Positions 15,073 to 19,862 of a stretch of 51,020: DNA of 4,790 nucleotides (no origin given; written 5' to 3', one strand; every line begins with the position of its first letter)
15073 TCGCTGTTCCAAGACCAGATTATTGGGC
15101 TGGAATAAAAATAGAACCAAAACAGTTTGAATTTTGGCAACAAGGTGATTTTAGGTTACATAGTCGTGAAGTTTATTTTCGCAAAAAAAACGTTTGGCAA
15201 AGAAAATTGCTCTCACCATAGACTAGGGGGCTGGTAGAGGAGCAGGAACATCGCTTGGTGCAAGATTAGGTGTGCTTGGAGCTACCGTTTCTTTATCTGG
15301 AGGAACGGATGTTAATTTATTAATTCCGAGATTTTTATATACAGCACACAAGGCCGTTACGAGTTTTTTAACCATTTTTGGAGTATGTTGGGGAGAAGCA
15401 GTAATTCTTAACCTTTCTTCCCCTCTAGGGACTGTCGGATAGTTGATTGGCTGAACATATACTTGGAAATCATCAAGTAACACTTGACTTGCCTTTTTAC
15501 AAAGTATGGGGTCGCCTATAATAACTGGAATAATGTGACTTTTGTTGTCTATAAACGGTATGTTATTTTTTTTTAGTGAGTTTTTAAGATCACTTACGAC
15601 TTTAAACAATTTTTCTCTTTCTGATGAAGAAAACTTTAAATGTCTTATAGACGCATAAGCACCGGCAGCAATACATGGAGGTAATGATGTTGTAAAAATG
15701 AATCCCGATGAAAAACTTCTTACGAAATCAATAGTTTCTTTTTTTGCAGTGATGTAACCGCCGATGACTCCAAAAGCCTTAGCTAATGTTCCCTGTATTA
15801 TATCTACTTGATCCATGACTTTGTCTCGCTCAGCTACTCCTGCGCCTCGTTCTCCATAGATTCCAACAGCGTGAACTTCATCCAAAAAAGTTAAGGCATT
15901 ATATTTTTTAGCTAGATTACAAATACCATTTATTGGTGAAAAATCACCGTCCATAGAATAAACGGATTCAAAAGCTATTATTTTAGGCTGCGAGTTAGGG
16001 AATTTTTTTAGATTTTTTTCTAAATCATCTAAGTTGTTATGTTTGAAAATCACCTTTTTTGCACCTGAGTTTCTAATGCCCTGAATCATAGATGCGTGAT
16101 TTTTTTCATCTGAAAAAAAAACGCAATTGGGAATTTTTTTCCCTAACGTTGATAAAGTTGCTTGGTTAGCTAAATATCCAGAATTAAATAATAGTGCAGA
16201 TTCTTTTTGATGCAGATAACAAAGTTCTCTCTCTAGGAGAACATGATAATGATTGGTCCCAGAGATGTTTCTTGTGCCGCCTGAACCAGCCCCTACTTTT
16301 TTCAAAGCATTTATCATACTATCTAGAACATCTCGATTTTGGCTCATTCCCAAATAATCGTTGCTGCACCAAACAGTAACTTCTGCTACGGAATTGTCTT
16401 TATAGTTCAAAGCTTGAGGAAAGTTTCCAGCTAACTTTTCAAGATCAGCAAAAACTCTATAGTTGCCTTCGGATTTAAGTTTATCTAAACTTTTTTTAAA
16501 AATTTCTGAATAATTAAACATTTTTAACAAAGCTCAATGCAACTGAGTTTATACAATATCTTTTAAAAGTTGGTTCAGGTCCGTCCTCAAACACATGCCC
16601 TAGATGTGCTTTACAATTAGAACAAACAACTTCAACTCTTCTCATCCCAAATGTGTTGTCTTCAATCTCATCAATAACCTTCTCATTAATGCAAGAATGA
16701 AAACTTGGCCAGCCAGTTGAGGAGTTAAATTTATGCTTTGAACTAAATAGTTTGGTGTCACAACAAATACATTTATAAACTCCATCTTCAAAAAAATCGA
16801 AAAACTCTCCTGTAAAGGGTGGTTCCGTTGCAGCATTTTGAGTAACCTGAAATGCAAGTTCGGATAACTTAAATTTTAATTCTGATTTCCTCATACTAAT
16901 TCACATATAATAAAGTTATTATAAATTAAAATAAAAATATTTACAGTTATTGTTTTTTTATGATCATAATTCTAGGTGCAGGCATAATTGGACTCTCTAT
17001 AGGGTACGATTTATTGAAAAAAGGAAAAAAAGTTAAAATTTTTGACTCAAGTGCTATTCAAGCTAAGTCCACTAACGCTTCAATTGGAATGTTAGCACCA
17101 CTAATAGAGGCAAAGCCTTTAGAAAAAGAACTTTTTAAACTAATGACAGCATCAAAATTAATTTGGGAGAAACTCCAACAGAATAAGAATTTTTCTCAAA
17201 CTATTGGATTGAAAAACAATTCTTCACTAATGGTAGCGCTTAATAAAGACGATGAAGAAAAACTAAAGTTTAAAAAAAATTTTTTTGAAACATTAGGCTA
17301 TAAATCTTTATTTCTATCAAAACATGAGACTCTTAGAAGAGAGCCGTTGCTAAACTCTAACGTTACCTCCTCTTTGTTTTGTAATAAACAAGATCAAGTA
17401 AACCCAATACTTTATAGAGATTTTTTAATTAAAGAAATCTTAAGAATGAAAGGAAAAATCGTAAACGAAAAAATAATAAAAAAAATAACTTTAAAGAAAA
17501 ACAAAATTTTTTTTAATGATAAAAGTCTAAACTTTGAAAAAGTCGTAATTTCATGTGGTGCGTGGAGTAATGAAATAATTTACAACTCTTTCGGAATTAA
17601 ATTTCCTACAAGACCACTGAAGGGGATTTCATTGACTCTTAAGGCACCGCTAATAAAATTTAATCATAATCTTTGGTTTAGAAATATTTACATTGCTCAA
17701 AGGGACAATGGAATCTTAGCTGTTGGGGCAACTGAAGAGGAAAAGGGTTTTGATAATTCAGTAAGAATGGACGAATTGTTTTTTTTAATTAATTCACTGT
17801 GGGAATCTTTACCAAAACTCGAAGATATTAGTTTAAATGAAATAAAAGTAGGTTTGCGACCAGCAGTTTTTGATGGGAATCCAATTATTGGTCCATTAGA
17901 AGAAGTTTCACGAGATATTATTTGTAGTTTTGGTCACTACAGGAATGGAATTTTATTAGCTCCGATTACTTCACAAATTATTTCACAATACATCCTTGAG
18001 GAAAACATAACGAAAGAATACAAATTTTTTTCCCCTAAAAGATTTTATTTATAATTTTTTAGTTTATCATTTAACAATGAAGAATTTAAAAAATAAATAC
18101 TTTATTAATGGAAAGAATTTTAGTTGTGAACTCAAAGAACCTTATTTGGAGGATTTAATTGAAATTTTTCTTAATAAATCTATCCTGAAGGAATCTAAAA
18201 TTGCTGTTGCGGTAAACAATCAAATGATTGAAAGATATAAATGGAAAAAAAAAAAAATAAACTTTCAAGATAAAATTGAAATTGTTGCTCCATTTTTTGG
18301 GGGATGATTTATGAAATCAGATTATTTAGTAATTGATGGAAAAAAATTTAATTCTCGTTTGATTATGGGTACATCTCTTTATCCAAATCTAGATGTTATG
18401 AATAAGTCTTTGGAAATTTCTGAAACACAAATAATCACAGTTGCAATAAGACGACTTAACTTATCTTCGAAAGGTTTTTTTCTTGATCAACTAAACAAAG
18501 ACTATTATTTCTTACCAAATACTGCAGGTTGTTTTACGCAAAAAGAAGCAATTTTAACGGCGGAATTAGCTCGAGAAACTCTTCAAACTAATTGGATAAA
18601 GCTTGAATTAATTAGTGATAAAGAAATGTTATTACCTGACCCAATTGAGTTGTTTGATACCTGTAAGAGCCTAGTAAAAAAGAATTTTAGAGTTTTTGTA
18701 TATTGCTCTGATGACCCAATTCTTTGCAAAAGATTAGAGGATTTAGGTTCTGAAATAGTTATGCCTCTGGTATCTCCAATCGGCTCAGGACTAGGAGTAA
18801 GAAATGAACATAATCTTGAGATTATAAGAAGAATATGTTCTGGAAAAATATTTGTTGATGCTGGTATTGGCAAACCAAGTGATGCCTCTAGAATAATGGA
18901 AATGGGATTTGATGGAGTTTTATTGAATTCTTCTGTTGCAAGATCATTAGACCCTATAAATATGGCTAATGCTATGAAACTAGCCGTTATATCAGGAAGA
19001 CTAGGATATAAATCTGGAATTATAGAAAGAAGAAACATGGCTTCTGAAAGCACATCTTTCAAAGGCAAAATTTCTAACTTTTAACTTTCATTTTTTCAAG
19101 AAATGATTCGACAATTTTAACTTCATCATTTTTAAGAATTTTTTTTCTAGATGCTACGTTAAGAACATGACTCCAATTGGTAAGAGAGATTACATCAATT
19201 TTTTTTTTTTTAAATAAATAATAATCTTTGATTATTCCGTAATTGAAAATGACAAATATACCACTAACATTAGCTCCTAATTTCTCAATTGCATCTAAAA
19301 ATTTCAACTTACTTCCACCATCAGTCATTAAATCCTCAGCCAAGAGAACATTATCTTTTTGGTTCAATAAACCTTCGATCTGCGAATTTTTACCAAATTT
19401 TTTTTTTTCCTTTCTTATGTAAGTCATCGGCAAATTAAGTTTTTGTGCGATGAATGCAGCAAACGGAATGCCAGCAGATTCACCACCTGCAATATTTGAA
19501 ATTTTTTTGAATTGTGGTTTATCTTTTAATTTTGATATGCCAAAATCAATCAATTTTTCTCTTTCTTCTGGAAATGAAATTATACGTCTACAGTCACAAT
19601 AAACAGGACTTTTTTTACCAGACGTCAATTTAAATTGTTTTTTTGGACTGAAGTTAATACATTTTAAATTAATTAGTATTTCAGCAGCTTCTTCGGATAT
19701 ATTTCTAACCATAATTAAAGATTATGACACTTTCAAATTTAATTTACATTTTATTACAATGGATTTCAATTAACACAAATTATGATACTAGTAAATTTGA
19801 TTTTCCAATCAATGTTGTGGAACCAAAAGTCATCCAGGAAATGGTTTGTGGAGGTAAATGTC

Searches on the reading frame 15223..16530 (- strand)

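Call 60: search_protein_families(library=pfam, proteins=[window:15223-16530:-], max_evalue=0.00001)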
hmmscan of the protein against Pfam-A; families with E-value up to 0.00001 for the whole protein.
window:15223-16530:- (435 aa): 2 families
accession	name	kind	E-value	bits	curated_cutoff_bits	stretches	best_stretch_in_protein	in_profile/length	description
PF00155.27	Aminotran_1_2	-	3.1e-70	237.6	19.7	1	50-394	2-361/361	Aminotransferase class I and II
PF01053.26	Cys_Met_Meta_PP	-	3.6e-06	26.2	27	1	93-223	51-179/381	Cys/Met metabolism PLP-dependent enzyme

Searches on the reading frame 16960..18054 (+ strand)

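Call 60: search_protein_families(library=pfam, proteins=[window:16960-18054:+], max_evalue=0.00001)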
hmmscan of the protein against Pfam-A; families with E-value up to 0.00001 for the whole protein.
window:16960-18054:+ (364 aa): 1 family
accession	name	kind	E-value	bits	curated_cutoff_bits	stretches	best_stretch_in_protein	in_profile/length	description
PF01266.30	DAO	-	3.9e-48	165.2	27.9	1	2-343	2-352/353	FAD dependent oxidoreductase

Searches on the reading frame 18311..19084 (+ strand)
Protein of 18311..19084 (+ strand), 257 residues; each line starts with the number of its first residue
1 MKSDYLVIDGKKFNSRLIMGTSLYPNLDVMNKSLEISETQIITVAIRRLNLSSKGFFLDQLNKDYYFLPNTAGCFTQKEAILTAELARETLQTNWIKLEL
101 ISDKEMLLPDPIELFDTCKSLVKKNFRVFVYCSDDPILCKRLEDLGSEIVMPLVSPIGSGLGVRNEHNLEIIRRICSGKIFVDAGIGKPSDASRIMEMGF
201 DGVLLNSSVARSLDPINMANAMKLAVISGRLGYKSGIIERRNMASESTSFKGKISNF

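Call 60: search_protein_families(library=pfam, proteins=[window:18311-19084:+], max_evalue=0.00001)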
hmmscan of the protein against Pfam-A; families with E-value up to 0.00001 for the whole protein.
window:18311-19084:+ (257 aa): 1 family
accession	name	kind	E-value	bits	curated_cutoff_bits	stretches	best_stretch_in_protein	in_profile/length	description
PF05690.20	ThiG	-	2.2e-93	312.6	23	1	8-248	2-246/247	Thiazole biosynthesis protein ThiG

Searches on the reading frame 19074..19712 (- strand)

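Call 60: search_protein_families(library=pfam, proteins=[window:19074-19712:-], max_evalue=0.00001)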
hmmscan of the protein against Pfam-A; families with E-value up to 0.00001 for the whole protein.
window:19074-19712:- (212 aa): 1 family
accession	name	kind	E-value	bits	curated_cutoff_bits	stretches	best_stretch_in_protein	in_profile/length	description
PF00156.33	Pribosyltran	-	9.7e-09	35.2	26.3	1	60-157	20-125/158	Phosphoribosyl transferase domain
